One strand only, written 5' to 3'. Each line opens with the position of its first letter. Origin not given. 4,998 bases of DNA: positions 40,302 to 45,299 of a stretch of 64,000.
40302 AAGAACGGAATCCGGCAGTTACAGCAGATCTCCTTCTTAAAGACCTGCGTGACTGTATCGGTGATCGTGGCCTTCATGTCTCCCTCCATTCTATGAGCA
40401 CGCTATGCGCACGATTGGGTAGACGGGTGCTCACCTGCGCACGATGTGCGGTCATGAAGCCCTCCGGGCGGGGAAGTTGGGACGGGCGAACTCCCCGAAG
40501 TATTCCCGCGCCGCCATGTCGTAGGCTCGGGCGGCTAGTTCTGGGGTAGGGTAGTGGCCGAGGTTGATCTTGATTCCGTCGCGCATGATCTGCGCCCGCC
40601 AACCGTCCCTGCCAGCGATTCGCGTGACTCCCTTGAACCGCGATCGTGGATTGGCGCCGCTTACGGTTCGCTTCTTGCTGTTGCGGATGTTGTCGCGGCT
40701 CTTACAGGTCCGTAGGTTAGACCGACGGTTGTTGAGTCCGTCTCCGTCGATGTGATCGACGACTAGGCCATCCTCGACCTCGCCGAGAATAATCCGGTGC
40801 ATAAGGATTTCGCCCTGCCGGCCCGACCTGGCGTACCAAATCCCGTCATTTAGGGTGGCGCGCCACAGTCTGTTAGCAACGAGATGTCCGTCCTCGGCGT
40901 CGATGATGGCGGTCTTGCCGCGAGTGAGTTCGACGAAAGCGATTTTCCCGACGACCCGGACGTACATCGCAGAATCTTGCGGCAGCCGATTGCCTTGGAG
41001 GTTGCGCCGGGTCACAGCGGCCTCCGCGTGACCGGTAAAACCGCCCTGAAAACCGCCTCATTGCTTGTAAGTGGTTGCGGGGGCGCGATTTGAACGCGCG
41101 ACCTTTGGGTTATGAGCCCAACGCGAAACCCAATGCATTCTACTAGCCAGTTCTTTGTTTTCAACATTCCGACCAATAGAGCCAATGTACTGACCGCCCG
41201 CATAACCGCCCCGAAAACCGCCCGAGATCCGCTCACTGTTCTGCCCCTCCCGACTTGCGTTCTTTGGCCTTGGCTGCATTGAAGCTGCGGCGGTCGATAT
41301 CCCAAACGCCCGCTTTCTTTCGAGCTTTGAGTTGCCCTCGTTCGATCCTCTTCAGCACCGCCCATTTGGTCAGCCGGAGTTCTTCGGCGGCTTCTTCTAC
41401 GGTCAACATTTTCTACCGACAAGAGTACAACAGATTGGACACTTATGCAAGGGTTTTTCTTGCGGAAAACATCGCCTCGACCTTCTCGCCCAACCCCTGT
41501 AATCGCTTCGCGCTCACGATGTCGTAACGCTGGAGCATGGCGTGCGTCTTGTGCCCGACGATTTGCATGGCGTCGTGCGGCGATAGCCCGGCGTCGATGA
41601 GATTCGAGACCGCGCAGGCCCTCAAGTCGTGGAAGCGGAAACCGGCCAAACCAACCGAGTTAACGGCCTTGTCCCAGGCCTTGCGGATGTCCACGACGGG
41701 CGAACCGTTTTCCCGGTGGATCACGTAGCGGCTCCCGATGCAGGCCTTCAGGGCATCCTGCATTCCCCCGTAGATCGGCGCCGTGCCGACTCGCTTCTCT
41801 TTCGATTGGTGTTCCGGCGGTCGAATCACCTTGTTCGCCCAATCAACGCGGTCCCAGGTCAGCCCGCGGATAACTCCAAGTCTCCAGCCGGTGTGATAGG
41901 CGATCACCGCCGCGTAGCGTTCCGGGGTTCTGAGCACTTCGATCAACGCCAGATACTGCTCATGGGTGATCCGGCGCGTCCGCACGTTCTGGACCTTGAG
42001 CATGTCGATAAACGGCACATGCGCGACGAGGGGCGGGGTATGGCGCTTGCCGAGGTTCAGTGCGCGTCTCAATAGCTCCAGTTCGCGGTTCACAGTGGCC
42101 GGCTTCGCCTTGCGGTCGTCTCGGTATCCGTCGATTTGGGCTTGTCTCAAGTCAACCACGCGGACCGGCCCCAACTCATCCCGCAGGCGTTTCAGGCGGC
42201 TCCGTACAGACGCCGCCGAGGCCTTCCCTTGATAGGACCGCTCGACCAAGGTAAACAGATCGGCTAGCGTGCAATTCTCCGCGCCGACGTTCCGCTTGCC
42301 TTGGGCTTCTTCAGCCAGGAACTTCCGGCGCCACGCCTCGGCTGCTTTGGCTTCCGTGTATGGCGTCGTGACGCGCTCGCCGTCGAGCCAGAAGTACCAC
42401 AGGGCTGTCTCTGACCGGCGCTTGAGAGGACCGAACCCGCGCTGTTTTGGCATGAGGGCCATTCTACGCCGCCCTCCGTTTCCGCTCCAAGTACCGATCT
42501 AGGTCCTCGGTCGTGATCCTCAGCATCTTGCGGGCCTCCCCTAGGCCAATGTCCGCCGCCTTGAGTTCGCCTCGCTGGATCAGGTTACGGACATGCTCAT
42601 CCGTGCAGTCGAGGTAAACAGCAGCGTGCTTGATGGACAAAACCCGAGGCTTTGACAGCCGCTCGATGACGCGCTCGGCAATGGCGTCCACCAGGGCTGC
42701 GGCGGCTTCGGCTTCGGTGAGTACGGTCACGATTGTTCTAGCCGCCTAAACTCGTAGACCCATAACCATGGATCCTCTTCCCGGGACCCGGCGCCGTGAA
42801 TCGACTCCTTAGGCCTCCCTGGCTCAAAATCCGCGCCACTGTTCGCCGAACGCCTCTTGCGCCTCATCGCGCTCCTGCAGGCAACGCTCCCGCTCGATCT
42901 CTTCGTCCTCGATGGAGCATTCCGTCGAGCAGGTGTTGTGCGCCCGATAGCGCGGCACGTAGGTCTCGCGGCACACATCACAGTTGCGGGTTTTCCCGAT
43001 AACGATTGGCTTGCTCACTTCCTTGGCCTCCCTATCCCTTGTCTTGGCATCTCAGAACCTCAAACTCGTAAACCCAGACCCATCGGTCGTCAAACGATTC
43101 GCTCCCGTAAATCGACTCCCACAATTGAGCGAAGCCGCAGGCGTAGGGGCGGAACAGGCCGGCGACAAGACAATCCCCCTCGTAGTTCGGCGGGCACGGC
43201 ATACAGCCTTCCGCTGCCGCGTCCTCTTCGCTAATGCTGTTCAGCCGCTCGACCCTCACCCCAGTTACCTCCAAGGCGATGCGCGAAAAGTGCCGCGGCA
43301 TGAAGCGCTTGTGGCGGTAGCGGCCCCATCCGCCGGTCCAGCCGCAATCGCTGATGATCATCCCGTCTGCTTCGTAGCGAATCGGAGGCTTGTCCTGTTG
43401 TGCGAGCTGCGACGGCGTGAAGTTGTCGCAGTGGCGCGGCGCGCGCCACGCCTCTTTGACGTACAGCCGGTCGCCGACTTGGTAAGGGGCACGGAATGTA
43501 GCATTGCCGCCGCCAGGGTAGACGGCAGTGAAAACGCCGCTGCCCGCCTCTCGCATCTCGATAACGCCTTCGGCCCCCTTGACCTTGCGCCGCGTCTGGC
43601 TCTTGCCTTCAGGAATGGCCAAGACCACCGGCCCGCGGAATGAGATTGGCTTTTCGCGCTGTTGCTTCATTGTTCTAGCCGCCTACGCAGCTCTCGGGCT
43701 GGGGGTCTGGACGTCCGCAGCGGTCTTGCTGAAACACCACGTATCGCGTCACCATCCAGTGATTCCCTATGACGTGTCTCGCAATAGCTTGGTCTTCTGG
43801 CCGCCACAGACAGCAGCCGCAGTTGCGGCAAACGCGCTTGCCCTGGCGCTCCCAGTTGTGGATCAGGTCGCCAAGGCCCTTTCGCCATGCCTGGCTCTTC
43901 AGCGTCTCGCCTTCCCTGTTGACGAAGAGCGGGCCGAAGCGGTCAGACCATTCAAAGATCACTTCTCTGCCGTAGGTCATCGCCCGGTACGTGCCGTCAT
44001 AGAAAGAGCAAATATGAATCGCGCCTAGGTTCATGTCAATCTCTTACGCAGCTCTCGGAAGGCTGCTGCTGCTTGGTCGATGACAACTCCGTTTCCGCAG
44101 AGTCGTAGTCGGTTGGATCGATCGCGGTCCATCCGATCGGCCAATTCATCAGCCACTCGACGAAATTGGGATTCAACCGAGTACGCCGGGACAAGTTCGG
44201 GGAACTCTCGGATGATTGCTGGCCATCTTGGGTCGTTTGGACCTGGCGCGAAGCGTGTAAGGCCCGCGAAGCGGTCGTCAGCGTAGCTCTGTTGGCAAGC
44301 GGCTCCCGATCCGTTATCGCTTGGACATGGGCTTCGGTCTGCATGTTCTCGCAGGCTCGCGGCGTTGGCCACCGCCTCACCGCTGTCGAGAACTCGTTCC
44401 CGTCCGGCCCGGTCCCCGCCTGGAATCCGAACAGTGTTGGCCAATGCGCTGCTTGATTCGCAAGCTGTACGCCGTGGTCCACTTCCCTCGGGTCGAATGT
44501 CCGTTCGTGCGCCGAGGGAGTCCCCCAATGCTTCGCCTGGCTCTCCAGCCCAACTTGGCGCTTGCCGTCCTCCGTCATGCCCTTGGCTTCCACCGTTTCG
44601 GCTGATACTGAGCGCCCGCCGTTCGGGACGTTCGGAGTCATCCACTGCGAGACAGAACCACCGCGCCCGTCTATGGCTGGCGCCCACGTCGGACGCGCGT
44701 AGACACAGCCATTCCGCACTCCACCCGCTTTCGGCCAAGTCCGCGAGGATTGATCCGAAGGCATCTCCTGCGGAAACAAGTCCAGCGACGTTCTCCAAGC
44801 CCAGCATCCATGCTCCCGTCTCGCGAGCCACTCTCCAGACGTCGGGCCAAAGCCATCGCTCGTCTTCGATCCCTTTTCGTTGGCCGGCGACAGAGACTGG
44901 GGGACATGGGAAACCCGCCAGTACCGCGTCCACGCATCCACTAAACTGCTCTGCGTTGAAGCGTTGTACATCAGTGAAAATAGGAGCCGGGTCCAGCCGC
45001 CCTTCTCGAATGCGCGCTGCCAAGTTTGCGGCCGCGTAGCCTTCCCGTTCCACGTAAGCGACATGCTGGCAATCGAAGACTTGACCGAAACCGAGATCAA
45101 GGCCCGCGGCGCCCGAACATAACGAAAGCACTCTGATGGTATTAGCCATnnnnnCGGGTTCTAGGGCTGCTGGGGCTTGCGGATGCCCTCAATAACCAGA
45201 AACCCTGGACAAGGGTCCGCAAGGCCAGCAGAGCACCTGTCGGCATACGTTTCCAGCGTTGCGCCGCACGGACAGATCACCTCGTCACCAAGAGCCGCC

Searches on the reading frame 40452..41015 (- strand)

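Call 36: search_protein_families(library=pfam, proteins=[window:40452-41015:-], max_evalue=0.01)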
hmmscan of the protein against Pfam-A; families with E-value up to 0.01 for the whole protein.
window:40452-41015:- (187 aa): 2 families
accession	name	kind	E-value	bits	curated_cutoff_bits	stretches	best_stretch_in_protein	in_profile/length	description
PF13392.12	HNH_3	-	6.9e-10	38.9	24.8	1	77-109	12-44/46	HNH endonuclease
PF00847.26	AP2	-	4.3e-07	30.6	33.3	1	125-174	1-53/54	AP2 domain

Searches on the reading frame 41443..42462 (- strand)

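Call 20: search_protein_families(library=phrogs, proteins=[window:41443-42462:-], max_evalue=0.00001)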
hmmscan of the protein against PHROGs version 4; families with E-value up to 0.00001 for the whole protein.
window:41443-42462:- (339 aa): 3 families
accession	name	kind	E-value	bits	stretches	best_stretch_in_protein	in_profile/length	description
phrog_1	-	integration and excision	1e-45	158.1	1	19-333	121-452/611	integrase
phrog_216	-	integration and excision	2.6e-20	73.7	1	150-322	41-230/301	integrase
phrog_35951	-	unknown function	2.7e-11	44.8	1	258-335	4-81/97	-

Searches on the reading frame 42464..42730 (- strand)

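Call 63: search_protein_families(library=pfam, proteins=[window:42464-42730:-], max_evalue=0.01)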
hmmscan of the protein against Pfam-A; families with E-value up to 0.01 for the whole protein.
window:42464-42730:- (88 aa): 1 family
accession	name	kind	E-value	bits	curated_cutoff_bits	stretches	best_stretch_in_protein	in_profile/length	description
PF12728.13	HTH_17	-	1.1e-10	42.1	27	1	30-85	1-51/51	Helix-turn-helix domain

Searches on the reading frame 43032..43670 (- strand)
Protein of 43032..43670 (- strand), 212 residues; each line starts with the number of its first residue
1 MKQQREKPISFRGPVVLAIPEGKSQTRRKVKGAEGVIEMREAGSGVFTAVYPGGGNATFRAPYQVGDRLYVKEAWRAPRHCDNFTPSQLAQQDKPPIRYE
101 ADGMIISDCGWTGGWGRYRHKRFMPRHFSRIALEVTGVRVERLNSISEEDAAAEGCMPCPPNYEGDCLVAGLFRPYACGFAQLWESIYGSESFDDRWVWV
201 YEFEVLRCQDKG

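Call 20: search_protein_families(library=phrogs, proteins=[window:43032-43670:-], max_evalue=0.00001)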
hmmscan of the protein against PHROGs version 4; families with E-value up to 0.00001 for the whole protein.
window:43032-43670:- (212 aa): 2 families
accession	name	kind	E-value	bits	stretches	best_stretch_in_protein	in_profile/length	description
phrog_874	-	unknown function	1e-46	160.6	1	2-208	63-259/277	-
phrog_18361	-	unknown function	4.4e-19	70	1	124-206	1-86/92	-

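Call 36: search_protein_families(library=pfam, proteins=[window:43032-43670:-], max_evalue=0.01)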
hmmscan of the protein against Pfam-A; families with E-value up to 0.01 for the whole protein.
window:43032-43670:- (212 aa): 0 families

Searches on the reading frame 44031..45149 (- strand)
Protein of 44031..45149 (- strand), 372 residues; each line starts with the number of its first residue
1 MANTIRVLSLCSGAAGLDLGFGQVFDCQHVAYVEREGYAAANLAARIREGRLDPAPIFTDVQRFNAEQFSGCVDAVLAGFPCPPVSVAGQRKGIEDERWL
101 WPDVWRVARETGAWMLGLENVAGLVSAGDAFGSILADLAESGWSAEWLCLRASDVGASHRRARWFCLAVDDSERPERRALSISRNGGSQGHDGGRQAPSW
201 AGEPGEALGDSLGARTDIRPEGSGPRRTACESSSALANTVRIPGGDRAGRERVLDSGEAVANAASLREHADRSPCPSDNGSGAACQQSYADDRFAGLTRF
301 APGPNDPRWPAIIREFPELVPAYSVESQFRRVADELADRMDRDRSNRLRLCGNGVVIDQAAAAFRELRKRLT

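Call 20: search_protein_families(library=phrogs, proteins=[window:44031-45149:-], max_evalue=0.00001)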
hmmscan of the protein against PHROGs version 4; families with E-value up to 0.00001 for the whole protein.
window:44031-45149:- (372 aa): 4 families
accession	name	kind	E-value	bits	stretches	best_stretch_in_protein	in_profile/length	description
phrog_29583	-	other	1.8e-48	166.4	2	28-168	34-188/468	DNA methyltransferase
phrog_363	-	other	2.3e-44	152.9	1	3-367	52-312/327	DNA methyltransferase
phrog_116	-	other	1.7e-34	120.2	1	2-371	205-493/779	DNA methyltransferase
phrog_32758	-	other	3.9e-11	43.9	1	133-185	7-59/154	DNA methyltransferase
